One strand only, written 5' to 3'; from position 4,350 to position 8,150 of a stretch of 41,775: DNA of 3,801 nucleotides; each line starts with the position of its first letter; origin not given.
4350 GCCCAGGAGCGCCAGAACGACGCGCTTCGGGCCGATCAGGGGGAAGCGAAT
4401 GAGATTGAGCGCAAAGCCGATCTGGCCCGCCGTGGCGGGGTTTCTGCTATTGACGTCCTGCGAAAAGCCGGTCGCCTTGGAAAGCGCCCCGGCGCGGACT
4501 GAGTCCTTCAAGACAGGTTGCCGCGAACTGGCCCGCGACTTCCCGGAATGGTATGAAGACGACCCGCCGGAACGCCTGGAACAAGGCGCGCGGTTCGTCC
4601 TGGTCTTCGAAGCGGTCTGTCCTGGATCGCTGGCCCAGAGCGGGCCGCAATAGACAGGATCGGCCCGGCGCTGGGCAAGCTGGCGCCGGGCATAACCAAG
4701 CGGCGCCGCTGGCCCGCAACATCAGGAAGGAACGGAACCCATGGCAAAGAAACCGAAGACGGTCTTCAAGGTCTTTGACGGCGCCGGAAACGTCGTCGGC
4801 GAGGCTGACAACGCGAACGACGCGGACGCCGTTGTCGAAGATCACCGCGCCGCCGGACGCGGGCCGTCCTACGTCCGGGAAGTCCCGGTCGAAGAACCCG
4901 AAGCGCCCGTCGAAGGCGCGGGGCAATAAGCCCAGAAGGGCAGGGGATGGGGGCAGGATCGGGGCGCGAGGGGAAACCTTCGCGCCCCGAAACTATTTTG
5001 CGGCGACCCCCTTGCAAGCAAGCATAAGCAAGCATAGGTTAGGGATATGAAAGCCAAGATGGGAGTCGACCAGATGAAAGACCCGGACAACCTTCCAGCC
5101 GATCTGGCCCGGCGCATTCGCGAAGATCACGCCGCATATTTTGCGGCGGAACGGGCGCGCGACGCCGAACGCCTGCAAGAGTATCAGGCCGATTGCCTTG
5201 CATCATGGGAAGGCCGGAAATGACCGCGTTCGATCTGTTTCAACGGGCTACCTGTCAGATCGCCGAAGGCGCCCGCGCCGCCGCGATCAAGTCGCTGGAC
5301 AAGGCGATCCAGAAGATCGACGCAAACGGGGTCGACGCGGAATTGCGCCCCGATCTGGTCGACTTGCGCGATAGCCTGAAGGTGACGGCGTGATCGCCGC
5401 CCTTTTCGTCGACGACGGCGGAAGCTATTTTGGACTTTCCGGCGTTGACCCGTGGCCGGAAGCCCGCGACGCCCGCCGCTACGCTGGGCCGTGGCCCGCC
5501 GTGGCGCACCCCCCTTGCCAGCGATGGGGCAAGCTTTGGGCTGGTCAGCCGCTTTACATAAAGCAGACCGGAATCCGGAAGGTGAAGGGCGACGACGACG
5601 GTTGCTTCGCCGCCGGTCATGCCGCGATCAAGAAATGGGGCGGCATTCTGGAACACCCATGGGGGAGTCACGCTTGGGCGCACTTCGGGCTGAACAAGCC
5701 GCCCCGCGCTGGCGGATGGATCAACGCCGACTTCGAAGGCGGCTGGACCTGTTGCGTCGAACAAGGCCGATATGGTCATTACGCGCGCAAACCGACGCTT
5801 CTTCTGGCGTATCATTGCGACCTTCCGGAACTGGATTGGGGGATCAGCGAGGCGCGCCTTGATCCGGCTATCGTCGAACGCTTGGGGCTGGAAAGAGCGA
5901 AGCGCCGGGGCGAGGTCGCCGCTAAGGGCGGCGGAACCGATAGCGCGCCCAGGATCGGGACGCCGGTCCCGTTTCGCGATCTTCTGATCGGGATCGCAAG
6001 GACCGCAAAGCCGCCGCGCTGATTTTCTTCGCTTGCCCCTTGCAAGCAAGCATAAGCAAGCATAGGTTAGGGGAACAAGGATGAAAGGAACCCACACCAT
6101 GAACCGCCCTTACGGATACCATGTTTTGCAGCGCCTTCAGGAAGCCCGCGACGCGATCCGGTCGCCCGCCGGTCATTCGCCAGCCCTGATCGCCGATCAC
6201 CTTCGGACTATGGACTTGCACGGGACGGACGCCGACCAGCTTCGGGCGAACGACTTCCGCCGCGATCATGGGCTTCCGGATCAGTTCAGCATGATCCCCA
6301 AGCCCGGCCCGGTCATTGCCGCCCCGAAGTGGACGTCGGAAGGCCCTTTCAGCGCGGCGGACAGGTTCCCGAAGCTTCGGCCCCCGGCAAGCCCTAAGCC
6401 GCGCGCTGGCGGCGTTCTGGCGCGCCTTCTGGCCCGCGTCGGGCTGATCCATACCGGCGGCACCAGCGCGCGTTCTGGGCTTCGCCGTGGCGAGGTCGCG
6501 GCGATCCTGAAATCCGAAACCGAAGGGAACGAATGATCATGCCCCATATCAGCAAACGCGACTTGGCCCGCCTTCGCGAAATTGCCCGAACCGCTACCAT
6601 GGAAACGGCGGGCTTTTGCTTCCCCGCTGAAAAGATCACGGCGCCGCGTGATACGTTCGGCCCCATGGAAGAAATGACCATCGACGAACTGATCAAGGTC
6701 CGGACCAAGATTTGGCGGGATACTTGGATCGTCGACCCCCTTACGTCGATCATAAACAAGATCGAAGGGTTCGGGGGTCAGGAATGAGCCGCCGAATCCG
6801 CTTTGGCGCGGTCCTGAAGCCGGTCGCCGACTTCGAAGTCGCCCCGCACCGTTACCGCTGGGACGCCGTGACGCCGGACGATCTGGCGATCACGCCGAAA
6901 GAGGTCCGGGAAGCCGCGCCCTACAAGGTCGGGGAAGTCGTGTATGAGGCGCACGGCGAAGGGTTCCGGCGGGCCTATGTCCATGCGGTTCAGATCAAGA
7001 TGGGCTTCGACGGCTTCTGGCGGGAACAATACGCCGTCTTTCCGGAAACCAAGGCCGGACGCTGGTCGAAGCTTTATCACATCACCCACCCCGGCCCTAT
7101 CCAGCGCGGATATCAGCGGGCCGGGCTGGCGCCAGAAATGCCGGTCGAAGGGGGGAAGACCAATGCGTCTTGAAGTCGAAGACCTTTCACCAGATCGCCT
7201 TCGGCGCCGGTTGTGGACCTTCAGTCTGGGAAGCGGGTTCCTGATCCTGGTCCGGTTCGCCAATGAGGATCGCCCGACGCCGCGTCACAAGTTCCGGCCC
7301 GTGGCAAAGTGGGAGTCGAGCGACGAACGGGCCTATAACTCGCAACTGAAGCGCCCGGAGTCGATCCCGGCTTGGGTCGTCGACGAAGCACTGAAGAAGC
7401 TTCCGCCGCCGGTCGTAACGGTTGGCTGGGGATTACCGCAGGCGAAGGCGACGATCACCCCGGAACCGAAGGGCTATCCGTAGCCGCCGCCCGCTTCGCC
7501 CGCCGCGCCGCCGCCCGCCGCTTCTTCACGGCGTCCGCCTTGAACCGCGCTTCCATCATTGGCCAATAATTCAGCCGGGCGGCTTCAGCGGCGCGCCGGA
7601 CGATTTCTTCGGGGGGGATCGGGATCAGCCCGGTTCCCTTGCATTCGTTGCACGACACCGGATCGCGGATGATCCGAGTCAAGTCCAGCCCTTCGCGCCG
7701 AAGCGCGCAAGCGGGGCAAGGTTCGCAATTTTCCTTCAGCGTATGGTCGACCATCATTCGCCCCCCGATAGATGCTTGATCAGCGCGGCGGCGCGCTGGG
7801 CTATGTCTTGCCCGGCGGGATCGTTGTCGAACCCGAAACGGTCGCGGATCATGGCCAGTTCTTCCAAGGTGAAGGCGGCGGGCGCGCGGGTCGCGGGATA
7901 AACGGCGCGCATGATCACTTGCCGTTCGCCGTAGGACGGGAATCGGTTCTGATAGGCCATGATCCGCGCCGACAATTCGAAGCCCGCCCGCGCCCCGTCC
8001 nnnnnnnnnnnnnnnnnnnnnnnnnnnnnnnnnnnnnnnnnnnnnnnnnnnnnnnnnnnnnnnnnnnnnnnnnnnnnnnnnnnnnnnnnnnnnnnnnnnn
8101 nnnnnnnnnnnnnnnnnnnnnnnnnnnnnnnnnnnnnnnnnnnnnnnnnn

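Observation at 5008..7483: Two accessory cassettes (3 + 4 genes) each launched by the same exact 37-bp promoter-like element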

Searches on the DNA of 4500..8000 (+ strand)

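Call 6: search_dna_similar(query=window:4500-8000:+, collection=phages, mode=distant)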
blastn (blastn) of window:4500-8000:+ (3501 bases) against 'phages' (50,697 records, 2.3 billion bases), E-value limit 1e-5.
Records with a match: 12; places in all: 12; records where one place covers at least 80% of the query: 0.
Best place of each record, by identity: 80-90% 1; 60-80% 11.
By first word of the organism name: Rhodobacter 11; Microcystis 1.
By host as written in the record: Rhodobacter capsulatus YW1 11; Microcystis elabens 1.
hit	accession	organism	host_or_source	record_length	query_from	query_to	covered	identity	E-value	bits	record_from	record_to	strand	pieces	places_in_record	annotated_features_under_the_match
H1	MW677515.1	Rhodobacter phage RcHotPocket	Rhodobacter capsulatus YW1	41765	225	3269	45%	74.6%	0e+0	1005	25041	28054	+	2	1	35: hypothetical protein | 38: hypothetical protein | 34: hypothetical protein | 39: hypothetical protein | 40: antitermination protein | and 5 other names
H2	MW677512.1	Rhodobacter phage RcFrancesLouise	Rhodobacter capsulatus YW1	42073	225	3269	45%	74.6%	0e+0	1000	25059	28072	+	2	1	35: hypothetical protein | 38: hypothetical protein | 34: hypothetical protein | 39: hypothetical protein | 40: antitermination protein | and 5 other names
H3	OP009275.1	Rhodobacter phage RcKvothe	Rhodobacter capsulatus YW1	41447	225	3495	41%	77.1%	2e-136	1074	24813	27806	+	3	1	hypothetical protein (x8) | antitermination protein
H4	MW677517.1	Rhodobacter phage RcKemmy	Rhodobacter capsulatus YW1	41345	225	3501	41%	77.1%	0e+0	1067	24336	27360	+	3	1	33: hypothetical protein | 36: hypothetical protein | 32: hypothetical protein | 37: antitermination protein | 31: hypothetical protein | and 5 other names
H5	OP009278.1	Rhodobacter phage RcMamaDuck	Rhodobacter capsulatus YW1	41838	225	3495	41%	76.5%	2e-137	1027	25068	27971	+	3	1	hypothetical protein (x8) | antitermination protein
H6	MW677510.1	Rhodobacter phage RcDormio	Rhodobacter capsulatus YW1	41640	225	3495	41%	76.5%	1e-133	1022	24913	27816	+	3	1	34: hypothetical protein | 37: hypothetical protein | 33: hypothetical protein | 38: antitermination protein | 36: hypothetical protein | and 4 other names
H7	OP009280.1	Rhodobacter phage RcMeacham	Rhodobacter capsulatus YW1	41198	225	3495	40%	76.9%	2e-136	1020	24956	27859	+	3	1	hypothetical protein (x8) | antitermination protein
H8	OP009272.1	Rhodobacter phage RcKai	Rhodobacter capsulatus YW1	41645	225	3269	35%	76.4%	8e-85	851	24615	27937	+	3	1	hypothetical protein (x10) | antiterminator protein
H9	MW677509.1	Rhodobacter phage RcBaka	Rhodobacter capsulatus YW1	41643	225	3269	35%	76.5%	8e-85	854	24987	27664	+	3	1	35: hypothetical protein | 38: hypothetical protein | 34: hypothetical protein | 39: antiterminator protein | 37: hypothetical protein | and 4 other names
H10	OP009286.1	Rhodobacter phage RcSwan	Rhodobacter capsulatus YW1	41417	225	3269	35%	76.5%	3e-84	853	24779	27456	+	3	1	hypothetical protein (x8) | antiterminator protein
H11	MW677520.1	Rhodobacter phage RcOceanus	Rhodobacter capsulatus YW1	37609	225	3269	20%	80.2%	3e-84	605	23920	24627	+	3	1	31: antitermination protein | 30: hypothetical protein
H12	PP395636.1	Microcystis phage Mel-JY03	Microcystis elabens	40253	3046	3226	5%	68.3%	3e-7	64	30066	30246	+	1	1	antiterminator protein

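Call 7: get_annotated_region(hit=H1, flank=4000)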
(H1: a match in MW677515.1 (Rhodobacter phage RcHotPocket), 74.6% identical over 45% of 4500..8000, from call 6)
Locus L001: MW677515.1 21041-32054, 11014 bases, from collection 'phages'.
description: Rhodobacter phage RcHotPocket, complete genome.
organism: Rhodobacter phage RcHotPocket (NCBI taxid 2835971)
taxonomy: Viruses; Duplodnaviria; Heunggongvirae; Uroviricota; Caudoviricetes
host: Rhodobacter capsulatus YW1; source: water; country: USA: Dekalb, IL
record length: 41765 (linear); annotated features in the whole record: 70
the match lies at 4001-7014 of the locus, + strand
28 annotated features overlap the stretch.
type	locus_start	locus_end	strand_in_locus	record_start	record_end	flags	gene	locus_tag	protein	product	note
CDS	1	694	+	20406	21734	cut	23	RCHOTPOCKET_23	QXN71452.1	hypothetical protein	-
CDS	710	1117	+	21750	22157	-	24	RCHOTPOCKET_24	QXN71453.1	hypothetical protein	-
CDS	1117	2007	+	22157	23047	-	25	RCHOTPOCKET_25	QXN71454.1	hypothetical protein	-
CDS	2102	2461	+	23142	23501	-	26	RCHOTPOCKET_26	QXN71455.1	holin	-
CDS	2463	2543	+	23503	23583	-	27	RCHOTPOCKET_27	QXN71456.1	hypothetical protein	-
CDS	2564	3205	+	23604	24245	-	28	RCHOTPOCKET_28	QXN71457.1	endolysin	-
CDS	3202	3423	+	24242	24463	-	29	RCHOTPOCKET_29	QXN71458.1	hypothetical protein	-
CDS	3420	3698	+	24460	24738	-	30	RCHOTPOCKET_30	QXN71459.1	hypothetical protein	-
CDS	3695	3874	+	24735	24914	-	31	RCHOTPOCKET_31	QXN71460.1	hypothetical protein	-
CDS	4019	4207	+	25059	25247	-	32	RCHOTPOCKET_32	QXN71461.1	hypothetical protein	-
CDS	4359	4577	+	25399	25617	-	33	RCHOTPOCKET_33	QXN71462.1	hypothetical protein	-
CDS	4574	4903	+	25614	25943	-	34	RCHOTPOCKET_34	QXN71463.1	hypothetical protein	-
CDS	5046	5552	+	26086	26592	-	35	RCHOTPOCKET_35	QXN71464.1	hypothetical protein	-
CDS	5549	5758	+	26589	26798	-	36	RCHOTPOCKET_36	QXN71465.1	hypothetical protein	-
CDS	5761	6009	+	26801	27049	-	37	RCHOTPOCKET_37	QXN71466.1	hypothetical protein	-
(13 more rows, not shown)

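Call 8: get_annotated_region(hit=H4, flank=4000)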
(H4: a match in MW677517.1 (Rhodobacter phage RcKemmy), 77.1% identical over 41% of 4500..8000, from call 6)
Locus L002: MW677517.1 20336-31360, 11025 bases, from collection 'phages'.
description: Rhodobacter phage RcKemmy, complete genome.
organism: Rhodobacter phage RcKemmy (NCBI taxid 2835973)
taxonomy: Viruses; Duplodnaviria; Heunggongvirae; Uroviricota; Caudoviricetes
host: Rhodobacter capsulatus YW1; source: water; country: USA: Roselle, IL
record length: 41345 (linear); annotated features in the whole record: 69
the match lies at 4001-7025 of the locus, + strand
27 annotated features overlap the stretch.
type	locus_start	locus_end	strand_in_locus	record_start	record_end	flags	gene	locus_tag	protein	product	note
CDS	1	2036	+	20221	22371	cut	22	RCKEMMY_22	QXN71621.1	hypothetical protein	-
CDS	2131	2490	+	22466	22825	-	23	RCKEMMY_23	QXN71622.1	holin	-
CDS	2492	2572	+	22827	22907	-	24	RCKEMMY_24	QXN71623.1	hypothetical protein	-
CDS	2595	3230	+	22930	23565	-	25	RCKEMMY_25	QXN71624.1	endolysin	-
CDS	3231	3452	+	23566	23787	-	26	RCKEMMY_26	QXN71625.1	hypothetical protein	-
CDS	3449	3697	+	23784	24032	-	27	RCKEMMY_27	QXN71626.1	hypothetical protein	-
CDS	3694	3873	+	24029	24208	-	28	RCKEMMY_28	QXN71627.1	hypothetical protein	-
CDS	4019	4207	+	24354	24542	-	29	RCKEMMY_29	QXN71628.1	hypothetical protein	-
CDS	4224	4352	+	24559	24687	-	30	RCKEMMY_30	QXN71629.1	hypothetical protein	-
CDS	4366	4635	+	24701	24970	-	31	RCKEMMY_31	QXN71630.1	hypothetical protein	-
CDS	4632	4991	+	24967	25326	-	32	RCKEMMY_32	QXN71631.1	hypothetical protein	-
CDS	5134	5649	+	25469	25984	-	33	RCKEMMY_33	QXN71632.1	hypothetical protein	-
CDS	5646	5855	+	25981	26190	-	34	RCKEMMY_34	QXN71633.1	hypothetical protein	-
CDS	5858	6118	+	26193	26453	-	35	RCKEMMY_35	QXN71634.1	hypothetical protein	-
CDS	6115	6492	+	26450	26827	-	36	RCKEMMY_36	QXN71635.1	hypothetical protein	-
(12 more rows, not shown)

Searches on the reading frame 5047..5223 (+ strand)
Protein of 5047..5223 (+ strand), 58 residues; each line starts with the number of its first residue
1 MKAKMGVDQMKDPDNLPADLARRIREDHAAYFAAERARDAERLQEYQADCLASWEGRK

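Call 25: search_protein_families(library=pfam, max_evalue=0.1, proteins=[window:5047-5223:+])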
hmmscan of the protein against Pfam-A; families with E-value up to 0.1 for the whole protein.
window:5047-5223:+ (58 aa): 0 families

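Call 26: search_protein_families(library=phrogs, max_evalue=0.01, proteins=[window:5047-5223:+])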
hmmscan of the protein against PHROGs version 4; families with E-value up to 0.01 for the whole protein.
window:5047-5223:+ (58 aa): 0 families

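Call 72: search_protein_families(library=padloc, max_evalue=0.05, proteins=[window:5047-5223:+])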
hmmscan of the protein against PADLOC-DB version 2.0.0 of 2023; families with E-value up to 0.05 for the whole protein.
window:5047-5223:+ (58 aa): 0 families

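Call 73: search_protein_families(library=ncbifam, max_evalue=0.05, proteins=[window:5047-5223:+])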
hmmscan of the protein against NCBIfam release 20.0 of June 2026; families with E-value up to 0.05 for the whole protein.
window:5047-5223:+ (58 aa): 0 families

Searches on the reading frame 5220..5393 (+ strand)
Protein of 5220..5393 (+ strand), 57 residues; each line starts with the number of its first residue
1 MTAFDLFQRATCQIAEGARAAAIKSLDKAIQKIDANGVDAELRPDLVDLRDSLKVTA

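Call 25: search_protein_families(library=pfam, max_evalue=0.1, proteins=[window:5220-5393:+])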
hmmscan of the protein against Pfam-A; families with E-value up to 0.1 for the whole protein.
window:5220-5393:+ (57 aa): 1 family
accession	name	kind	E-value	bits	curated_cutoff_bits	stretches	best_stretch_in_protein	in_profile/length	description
PF10938.13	YfdX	-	0.03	14.8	26.6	1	3-36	1-34/149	YfdX protein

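Call 26: search_protein_families(library=phrogs, max_evalue=0.01, proteins=[window:5220-5393:+])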
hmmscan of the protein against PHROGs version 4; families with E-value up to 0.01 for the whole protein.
window:5220-5393:+ (57 aa): 0 families

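Call 72: search_protein_families(library=padloc, max_evalue=0.05, proteins=[window:5220-5393:+])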
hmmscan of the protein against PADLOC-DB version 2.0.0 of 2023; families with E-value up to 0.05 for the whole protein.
window:5220-5393:+ (57 aa): 0 families

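Call 73: search_protein_families(library=ncbifam, max_evalue=0.05, proteins=[window:5220-5393:+])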
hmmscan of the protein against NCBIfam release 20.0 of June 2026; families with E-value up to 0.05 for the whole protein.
window:5220-5393:+ (57 aa): 2 families
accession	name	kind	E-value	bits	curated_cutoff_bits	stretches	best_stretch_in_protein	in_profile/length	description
NF047558.1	TPR_END_plus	domain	0.0017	18.3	32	1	6-51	2-47/56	TPR end-of-group domain-containing protein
TIGR02552.1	LcrH_SycD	equivalog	0.03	14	104.8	1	6-43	89-126/136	SycD/LcrH family type III secretion system chaperone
